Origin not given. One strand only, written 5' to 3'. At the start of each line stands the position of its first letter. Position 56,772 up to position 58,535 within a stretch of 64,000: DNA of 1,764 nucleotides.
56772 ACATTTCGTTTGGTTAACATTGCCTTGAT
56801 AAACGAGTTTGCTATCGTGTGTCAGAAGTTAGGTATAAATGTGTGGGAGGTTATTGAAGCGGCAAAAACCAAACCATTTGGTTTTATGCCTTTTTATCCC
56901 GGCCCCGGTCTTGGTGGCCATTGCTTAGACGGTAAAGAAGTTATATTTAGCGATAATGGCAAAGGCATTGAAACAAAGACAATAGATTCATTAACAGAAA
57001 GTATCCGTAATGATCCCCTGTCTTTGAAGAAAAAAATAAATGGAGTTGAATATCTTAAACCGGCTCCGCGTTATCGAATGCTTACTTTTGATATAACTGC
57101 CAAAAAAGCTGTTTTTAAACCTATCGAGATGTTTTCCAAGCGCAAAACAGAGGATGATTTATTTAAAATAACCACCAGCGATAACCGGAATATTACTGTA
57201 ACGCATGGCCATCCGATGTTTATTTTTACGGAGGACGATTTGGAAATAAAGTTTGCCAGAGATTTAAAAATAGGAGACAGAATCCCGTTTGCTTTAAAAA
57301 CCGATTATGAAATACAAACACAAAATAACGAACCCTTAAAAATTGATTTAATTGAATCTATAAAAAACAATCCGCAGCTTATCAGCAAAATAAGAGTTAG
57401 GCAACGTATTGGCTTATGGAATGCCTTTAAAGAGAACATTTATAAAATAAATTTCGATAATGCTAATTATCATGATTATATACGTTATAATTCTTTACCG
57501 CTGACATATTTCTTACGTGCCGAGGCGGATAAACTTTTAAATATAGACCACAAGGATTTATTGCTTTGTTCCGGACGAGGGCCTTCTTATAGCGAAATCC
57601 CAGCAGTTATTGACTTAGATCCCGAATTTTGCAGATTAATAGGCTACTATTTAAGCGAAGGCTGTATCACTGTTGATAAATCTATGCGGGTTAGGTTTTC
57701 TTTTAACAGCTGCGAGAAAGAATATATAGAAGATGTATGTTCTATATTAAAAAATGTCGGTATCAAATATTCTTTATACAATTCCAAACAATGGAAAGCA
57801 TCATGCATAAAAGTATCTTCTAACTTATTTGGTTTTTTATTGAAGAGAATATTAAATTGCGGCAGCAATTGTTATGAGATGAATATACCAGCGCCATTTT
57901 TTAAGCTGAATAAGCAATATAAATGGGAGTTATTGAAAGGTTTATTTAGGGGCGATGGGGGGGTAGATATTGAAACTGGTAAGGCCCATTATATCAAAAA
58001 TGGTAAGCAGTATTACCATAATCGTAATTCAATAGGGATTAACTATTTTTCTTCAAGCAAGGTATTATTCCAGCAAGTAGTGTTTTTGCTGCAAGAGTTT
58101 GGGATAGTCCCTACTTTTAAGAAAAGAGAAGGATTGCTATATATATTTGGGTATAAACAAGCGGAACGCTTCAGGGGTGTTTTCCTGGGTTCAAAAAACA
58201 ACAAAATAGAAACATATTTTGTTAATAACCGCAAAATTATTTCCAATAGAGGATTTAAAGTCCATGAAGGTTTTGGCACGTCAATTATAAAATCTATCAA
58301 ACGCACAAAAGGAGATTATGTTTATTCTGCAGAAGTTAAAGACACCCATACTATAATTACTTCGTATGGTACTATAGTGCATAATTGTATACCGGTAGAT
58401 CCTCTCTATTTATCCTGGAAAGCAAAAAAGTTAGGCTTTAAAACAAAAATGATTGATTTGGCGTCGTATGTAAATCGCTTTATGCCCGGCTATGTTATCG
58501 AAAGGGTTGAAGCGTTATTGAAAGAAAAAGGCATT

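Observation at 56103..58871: Complete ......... intein inserted immediately before the catalytic cysteine of a nucleotide-sugar dehydrogenase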

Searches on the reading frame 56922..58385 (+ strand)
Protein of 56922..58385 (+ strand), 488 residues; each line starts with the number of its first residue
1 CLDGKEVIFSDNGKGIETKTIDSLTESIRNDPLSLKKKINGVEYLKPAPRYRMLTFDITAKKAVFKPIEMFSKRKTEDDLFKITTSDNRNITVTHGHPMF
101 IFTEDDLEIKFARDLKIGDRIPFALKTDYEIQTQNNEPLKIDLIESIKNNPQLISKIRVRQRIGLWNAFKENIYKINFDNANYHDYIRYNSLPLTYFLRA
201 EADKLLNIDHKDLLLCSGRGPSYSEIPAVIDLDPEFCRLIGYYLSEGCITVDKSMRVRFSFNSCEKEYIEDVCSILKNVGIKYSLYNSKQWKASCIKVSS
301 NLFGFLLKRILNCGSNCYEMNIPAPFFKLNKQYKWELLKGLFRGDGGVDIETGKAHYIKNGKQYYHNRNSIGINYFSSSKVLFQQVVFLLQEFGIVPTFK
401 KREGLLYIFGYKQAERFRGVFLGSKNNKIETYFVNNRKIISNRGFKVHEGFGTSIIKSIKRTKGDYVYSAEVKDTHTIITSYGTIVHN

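Call 4: search_protein_families(library=pfam, proteins=[window:56922-58385:+], max_evalue=0.1)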
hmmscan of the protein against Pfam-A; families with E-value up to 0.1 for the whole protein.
window:56922-58385:+ (488 aa): 4 families
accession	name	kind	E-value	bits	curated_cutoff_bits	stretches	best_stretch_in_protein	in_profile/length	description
PF14528.11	LAGLIDADG_3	-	5.2e-15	55.9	22.5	2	238-292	6-59/82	LAGLIDADG-like domain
PF14890.11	Intein_splicing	-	2.5e-11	44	35.8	1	51-488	21-155/155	Intein splicing domain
PF14527.11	LAGLIDADG_WhiA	-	0.011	16.3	23.2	1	239-306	5-71/93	WhiA LAGLIDADG-like domain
PF01079.26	Hint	-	0.023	14.7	29.7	1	52-126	38-119/213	Hint module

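Call 5: search_protein_families(library=ncbifam, proteins=[window:56922-58385:+], max_evalue=0.1)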
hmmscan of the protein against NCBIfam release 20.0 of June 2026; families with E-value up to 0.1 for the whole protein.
window:56922-58385:+ (488 aa): 9 families
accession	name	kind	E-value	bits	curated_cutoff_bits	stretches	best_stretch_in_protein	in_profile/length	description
NF011303.0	PRK14715.1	equivalog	2.8e-30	104.3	1585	1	52-480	943-1368/1627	DNA-directed DNA polymerase II large subunit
NF045703.1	rSAM_Tes_intein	exception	1.3e-28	99.3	1700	1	16-396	171-509/1040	tetraether lipid synthase Tes, intein-containing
NF011491.0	PRK14898.1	equivalog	2.2e-14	52.5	783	1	61-358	133-361/860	DNA-directed RNA polymerase subunit A''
NF011302.0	PRK14714.1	equivalog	1.2e-11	43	1791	1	16-150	947-1076/1350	DNA-directed DNA polymerase II large subunit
TIGR01445.1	intein_Nterm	domain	5.6e-10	40.1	24.5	1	1-101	1-83/83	intein N-terminal splicing region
NF038162.1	RtcB_rel_intein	exception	1.4e-07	29.9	1150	2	235-402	239-416/961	intein-containing RtcB family protein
NF038098.1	GyrA_w_intein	exception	0.00071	17.5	1850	1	239-430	242-422/1232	intein-containing DNA gyrase subunit A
TIGR01443.1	intein_Cterm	domain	0.0022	18.2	15.6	1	466-488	1-23/24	intein C-terminal splicing region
NF005852.0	PRK07773.1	equivalog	0.093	10.9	780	0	314-401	592-666/886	replicative DNA helicase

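Call 10: search_solved_structures(query=window:56922-58385:+, max_evalue=0.01, show_alignments=2)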
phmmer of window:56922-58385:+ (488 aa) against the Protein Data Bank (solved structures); distinct sequences matched with E-value up to 0.01: 7.
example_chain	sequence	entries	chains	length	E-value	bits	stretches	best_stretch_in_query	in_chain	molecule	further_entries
2cw7_A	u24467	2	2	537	1.4e-05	27.2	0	228-367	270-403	Endonuclease PI-PkoII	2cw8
2jmz_A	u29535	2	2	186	8e-05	24.8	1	55-123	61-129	Hypothetical protein MJ0781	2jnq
6rpq_A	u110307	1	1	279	0.00034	22.7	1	53-128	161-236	Ubiquitin-like protein SMT3,1108aa long hypothetical cell division control protein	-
2lcj_A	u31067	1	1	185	0.00087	21.3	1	46-124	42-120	Pab polC intein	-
5o9i_A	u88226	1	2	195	0.00089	21.3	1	8-173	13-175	Transcription initiation factor IIB,Transcription initiation factor IIB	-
5o9j_A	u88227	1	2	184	0.003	19.6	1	7-127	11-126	Transcription initiation factor IIB,Transcription initiation factor IIB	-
4o1s_A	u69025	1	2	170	0.0035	19.4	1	75-126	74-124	V-type ATP synthase alpha chain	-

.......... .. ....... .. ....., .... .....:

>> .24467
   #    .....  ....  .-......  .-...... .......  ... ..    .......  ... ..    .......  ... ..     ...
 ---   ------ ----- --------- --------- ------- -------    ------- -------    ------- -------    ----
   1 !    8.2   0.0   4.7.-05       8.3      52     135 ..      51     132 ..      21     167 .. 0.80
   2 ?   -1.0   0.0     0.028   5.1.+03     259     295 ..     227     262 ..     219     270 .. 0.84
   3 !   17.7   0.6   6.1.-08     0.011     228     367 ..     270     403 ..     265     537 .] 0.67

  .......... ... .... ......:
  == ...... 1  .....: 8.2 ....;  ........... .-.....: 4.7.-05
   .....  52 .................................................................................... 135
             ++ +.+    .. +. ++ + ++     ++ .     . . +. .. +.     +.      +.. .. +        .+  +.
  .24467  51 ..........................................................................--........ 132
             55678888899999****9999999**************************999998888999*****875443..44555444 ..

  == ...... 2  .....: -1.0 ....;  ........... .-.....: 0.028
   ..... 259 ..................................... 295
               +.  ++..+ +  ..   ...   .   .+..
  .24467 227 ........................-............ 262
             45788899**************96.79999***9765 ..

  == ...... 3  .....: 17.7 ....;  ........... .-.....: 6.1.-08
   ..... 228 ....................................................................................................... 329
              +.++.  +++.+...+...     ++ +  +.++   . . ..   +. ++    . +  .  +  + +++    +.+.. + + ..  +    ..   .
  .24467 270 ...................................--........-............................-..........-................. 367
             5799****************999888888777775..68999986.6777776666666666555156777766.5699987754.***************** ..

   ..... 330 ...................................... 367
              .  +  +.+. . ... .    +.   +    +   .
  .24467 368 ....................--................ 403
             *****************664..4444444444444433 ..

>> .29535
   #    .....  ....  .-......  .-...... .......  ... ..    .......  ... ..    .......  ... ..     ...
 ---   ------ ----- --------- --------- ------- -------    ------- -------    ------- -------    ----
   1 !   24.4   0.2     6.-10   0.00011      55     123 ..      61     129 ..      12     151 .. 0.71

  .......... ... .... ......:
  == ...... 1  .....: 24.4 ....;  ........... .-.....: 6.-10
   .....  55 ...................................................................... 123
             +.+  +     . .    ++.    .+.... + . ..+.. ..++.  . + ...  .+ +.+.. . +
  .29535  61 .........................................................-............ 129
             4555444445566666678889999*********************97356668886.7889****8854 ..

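Call 32: search_protein_representatives(protein=window:56922-58385:+)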
Query: 488 residues. Proteins with E-value up to 0.001 (for the whole library): 1392; up to 1e-10: 283; up to 1e-30: 66. The best 150 are listed.
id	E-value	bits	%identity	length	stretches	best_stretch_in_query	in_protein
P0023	1.9e-125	435.8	45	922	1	1-488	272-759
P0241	3.0e-103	362.6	49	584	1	61-488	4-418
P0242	5.0e-101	355.2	43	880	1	46-488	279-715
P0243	2.4e-98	346.4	45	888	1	43-488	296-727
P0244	1.3e-96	340.7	41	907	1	1-487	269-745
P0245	1.8e-96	340.2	42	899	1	48-488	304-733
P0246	4.4e-95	335.6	40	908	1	1-488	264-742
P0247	1.4e-92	327.4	38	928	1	1-488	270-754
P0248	8.9e-89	314.8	43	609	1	44-488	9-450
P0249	1.8e-86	307.2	42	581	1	77-488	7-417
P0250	2.0e-86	307.1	53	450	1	206-488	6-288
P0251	4.6e-85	302.6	41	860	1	52-488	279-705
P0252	6.9e-85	302.0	40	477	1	51-488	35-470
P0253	2.2e-84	300.4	40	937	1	42-488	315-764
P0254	8.3e-83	295.2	40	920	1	1-488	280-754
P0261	1.4e-78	281.2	39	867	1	52-488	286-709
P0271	1.9e-70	254.4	36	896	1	1-488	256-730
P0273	7.3e-68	245.9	37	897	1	1-488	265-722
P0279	2.4e-62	227.7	37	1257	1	1-488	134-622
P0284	1.5e-51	192.1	34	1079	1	1-488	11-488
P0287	4.0e-48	180.8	33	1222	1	40-488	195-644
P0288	5.9e-48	180.2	38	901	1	55-488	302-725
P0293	1.7e-42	162.2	34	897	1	53-488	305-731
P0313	2.8e-27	112.0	29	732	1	47-488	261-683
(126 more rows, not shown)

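Call 34: list_cluster_members(proteins=[P0242, P0243, P0245, P0251, P0261, P0271, P0273, P0293, P0288, P0287])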
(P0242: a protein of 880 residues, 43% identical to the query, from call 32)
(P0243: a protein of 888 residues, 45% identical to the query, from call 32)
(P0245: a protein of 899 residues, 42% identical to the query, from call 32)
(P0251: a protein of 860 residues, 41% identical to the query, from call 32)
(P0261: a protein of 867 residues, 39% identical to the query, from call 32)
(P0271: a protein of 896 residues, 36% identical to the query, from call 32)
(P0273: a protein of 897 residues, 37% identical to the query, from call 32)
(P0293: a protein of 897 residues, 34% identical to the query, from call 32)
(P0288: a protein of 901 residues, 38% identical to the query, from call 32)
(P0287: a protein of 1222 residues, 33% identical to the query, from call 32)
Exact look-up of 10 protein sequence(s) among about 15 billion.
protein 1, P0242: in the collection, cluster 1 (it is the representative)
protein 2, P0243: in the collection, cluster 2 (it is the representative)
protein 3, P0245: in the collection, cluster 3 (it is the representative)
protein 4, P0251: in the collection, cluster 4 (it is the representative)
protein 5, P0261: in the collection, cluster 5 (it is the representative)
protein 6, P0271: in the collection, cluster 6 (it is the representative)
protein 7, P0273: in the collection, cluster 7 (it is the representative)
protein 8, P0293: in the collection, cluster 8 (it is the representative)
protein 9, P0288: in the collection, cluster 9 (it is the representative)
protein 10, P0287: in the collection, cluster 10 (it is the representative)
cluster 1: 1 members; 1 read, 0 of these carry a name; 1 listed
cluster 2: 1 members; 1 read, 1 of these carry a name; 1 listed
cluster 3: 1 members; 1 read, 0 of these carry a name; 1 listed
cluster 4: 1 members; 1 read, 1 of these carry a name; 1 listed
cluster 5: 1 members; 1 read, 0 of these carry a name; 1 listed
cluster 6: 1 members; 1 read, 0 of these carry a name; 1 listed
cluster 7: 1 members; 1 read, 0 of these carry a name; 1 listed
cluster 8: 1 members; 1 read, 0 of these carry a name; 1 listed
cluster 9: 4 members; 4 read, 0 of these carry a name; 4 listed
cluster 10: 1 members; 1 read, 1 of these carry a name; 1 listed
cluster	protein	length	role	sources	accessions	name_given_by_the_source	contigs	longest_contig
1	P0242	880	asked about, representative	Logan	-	-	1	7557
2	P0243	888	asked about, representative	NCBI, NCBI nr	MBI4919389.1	nucleotide sugar dehydrogenase [archaeon]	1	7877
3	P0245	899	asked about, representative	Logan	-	-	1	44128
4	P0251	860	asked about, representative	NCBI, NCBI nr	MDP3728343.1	MAG: nucleotide sugar dehydrogenase [bacterium] | nucleotide sugar dehydrogenase [bacterium]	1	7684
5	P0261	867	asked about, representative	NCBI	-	-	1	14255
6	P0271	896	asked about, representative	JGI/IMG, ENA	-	-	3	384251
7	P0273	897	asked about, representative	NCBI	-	-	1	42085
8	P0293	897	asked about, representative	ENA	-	-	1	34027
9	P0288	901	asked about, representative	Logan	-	-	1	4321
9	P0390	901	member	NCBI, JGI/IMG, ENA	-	-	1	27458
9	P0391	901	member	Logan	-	-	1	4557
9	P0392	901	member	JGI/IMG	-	-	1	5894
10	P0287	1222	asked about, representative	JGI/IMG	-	phosphoribosylformylglycinamidine synthase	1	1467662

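Call 35: predict_structure(alignment_id=A1)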
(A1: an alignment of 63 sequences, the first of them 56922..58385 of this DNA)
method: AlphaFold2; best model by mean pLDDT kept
length: 488 residues; sequences in the alignment: 63
mean_pLDDT: 94.1   pTM: 0.92
mean pLDDT of the five models: 94.1, 93.7, 93.6, 93.5, 93.5
residues with pLDDT >= 90: 439; 70-90: 40; 50-70: 9; < 50: 0
segments of 3 or more residues with pLDDT < 50: none
pLDDT, mean of each block of 10 residues (from residue 1): 95 94 96 97 97 95 95 95 96 96 93 97 85 64 95 95 94 93 92 96 95 94 94 97 98 92 97 97 96 96 96 97 94 96 97 91 92 97 97 94 94 95 97 89 89 97 95 95 94
secondary structure, 60 per line:
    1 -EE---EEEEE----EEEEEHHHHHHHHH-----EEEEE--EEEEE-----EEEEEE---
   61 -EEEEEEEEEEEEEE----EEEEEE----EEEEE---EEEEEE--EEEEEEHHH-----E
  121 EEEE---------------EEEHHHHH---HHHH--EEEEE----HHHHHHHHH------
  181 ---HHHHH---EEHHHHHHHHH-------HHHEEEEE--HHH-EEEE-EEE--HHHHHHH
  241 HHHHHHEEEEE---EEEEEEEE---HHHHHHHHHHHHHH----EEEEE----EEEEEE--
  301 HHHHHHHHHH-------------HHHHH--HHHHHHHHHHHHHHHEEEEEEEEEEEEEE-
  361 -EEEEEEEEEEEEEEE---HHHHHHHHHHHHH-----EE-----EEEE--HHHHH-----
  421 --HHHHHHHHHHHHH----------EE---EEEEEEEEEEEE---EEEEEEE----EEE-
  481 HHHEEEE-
elements in order: E7-11 E16-20 H21-29 E35-39 E42-46 E52-57 E62-75 E80-85 E90-94 E98-103 E106-111 E120-124 E140-142 H143-147 H151-154 E157-161 H166-174 H184-188 H194-202 E213-217 E224-227 E229-231 H234-246 E247-251 E255-262 H266-279 E284-288 E293-298 H301-310 H324-328 H331-345 E346-359 E362-376 H380-392 E405-408 H411-415 H423-435 E451-462 E466-472 E477-479 E484-487

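Call 37: search_protein_families(library=pfam, proteins=[P0287, P0279, P0284, P0288, P0313, P0243], max_evalue=0.00001)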
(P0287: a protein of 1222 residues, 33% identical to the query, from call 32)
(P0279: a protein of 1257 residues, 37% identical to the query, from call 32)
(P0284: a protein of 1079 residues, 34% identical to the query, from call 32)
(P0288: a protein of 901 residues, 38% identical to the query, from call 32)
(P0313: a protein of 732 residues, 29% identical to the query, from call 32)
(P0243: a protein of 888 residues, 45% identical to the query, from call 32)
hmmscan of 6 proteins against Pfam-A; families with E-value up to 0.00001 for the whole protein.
P0287 (1222 aa): 5 families
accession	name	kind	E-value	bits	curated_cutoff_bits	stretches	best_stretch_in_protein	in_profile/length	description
PF02769.27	AIRS_C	-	2.3e-59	200.5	23.1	2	688-842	2-155/156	AIR synthase related protein, C-terminal domain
PF00586.29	AIRS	-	9.2e-47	158.5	24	2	921-1040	2-112/112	AIR synthase related protein, N-terminal domain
PF14890.11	Intein_splicing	-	2.8e-15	56.9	35.8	1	207-644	22-155/155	Intein splicing domain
PF18072.6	FGAR-AT_linker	-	1.3e-11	45.3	26.6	1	7-48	6-50/50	Formylglycinamide ribonucleotide amidotransferase linker domain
PF14528.11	LAGLIDADG_3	-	4.9e-06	27.1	22.5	0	496-569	4-75/82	LAGLIDADG-like domain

P0279 (1257 aa): 5 families
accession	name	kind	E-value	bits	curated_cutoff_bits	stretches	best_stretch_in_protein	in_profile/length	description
PF02769.27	AIRS_C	-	2.5e-55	187.3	23.1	2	712-857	1-146/156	AIR synthase related protein, C-terminal domain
PF00586.29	AIRS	-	6.2e-38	130.1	24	3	955-1075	2-111/112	AIR synthase related protein, N-terminal domain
PF18072.6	FGAR-AT_linker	-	5e-18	65.8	26.6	1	16-65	1-50/50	Formylglycinamide ribonucleotide amidotransferase linker domain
PF14890.11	Intein_splicing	-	6.7e-18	65.4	35.8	1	148-622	6-155/155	Intein splicing domain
PF14528.11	LAGLIDADG_3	-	8.1e-15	55.3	22.5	1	468-550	3-77/82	LAGLIDADG-like domain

P0284 (1079 aa): 4 families
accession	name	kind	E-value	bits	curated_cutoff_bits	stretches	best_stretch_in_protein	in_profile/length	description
PF02769.27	AIRS_C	-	9.7e-67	224.4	23.1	2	532-686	2-155/156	AIR synthase related protein, C-terminal domain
PF00586.29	AIRS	-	4.9e-27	95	24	1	768-889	2-112/112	AIR synthase related protein, N-terminal domain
PF14890.11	Intein_splicing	-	2e-17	63.8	35.8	1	27-488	9-155/155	Intein splicing domain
PF14528.11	LAGLIDADG_3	-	5.8e-09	36.5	22.5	0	336-416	1-78/82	LAGLIDADG-like domain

P0288 (901 aa): 5 families
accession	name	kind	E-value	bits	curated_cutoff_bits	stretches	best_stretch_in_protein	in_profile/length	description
PF03721.20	UDPG_MGDP_dh_N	-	9.4e-60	201.8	27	1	1-186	1-183/187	UDP-glucose/GDP-mannose dehydrogenase family, NAD binding domain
PF00984.24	UDPG_MGDP_dh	-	4.3e-32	110.5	25.4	1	205-277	2-74/94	UDP-glucose/GDP-mannose dehydrogenase family, central domain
PF03720.21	UDPG_MGDP_dh_C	-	2.3e-28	99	30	1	781-883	1-102/103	UDP-glucose/GDP-mannose dehydrogenase family, UDP binding domain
PF14528.11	LAGLIDADG_3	-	4.3e-15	56.2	22.5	1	577-651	4-75/82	LAGLIDADG-like domain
PF14890.11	Intein_splicing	-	7.9e-15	55.4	35.8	1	276-725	4-155/155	Intein splicing domain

P0313 (732 aa): 4 families
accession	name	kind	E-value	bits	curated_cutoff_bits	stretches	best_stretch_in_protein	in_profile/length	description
PF00984.24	UDPG_MGDP_dh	-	1.3e-23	83.3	25.4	1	168-246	2-75/94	UDP-glucose/GDP-mannose dehydrogenase family, central domain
PF03721.20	UDPG_MGDP_dh_N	-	1.3e-18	67.7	27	1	40-144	69-179/187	UDP-glucose/GDP-mannose dehydrogenase family, NAD binding domain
PF14890.11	Intein_splicing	-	2.7e-18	66.7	35.8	1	255-681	12-153/155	Intein splicing domain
PF14528.11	LAGLIDADG_3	-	2.3e-13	50.6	22.5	1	533-611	4-78/82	LAGLIDADG-like domain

P0243 (888 aa): 6 families
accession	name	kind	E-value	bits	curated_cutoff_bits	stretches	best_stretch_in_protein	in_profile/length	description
PF03721.20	UDPG_MGDP_dh_N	-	2.6e-36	125.4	27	1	6-180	3-183/187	UDP-glucose/GDP-mannose dehydrogenase family, NAD binding domain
PF00984.24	UDPG_MGDP_dh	-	6.9e-23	81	25.4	1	199-275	1-80/94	UDP-glucose/GDP-mannose dehydrogenase family, central domain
PF03720.21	UDPG_MGDP_dh_C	-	1.5e-18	67.5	30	1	781-874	1-102/103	UDP-glucose/GDP-mannose dehydrogenase family, UDP binding domain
PF14890.11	Intein_splicing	-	2.6e-13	50.5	35.8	1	295-727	13-155/155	Intein splicing domain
PF03446.21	NAD_binding_2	-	3.3e-09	37.4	21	1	5-127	1-103/161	NAD binding domain of 6-phosphogluconate dehydrogenase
PF14528.11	LAGLIDADG_3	-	6.3e-09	36.4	22.5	0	475-529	4-57/82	LAGLIDADG-like domain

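Call 38: find_related_loci(query=A1, collection=genome_contigs, flank=2500)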
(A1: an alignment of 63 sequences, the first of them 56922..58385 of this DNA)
Query A1 (488 aa) in genome_contigs; peptide patterns used: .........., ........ (x = any residue, [..] = any of these).
291 stretches matched a pattern; 237 encode a relative of the query (tblastn E <= 1e-3); the best 80 are kept; 80 distinct loci.
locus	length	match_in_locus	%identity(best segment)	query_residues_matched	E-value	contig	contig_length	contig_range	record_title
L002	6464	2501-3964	80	1-488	0e+0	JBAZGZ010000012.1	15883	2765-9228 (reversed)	MAG: Candidatus Omnitrophota bacterium isolate SO_2017_LW3_58 NODE_10291_length_15883_cov_0.953922_LW162_2017, whole gen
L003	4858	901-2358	59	1-488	0e+0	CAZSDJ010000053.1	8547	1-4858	MAG TPA_asm: uncultured Planctomycetia bacterium isolate SRP141376_co2_332 genome assembly, contig: NODE_15050_length_85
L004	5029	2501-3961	56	1-488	2e-180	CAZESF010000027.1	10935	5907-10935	MAG TPA_asm: uncultured Planctomycetia bacterium isolate binchicken_co6_243 genome assembly, contig: NODE_7306_length_10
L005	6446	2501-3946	46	1-488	2e-135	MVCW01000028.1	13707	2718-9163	MAG: Candidatus Omnitrophica bacterium 4484_171 ex4484_171_scaffold_3819, whole genome shotgun sequence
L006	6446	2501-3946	48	1-488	9e-133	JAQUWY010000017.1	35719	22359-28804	MAG: Candidatus Omnitrophota bacterium isolate STD2_200 NODE_4151_length_35719_cov_5.647561_Sandtown_D2, whole genome sh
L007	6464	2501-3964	43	1-488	5e-130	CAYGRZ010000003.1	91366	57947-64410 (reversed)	MAG TPA_asm: uncultured Planctomycetia bacterium isolate ERP119294_co1_123 genome assembly, contig: NODE_232_length_9136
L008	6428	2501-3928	46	1-488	7e-127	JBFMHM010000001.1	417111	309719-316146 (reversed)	MAG: Candidatus Omnitrophota bacterium isolate MAG323 MAG323_1, whole genome shotgun sequence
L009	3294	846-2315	44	1-488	4e-128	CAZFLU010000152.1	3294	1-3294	MAG TPA_asm: uncultured Planctomycetia bacterium isolate SRP141376_co2_367 genome assembly, contig: NODE_43843_length_32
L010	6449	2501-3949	45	1-488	7e-124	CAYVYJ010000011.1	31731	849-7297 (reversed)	MAG TPA_asm: uncultured Planctomycetia bacterium isolate SRP167671_co1_67 genome assembly, contig: NODE_1565_length_3173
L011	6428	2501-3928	45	1-488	2e-123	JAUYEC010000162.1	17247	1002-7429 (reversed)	MAG: Candidatus Omnitrophota bacterium isolate C20_metabat.bin.9 C20_k141_207463, whole genome shotgun sequence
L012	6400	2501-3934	42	1-488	4e-123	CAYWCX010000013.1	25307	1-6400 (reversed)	MAG TPA_asm: uncultured Planctomycetales bacterium isolate SRP098346_co1_343 genome assembly, contig: NODE_1590_length_2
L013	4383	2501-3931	43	1-488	5e-122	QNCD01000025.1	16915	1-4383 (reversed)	MAG: Candidatus Omnitrophota bacterium isolate B70_G16 B70_Guay16_scaffold_01775, whole genome shotgun sequence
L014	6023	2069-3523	44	1-488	2e-121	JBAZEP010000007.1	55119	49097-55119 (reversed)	MAG: Candidatus Omnitrophota bacterium isolate SO_2017_LW3_129 NODE_1195_length_55119_cov_4.817228_LW162_2017, whole gen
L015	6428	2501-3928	43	1-488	2e-120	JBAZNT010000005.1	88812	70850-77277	MAG: Candidatus Omnitrophota bacterium isolate SO_2017_LW4_77 scaffold_799_c1_LW137-91_2017, whole genome shotgun sequen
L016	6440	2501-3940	43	1-488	2e-120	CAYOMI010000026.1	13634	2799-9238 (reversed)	MAG TPA_asm: uncultured Planctomycetales bacterium isolate SRP098346_co1_93 genome assembly, contig: NODE_5233_length_13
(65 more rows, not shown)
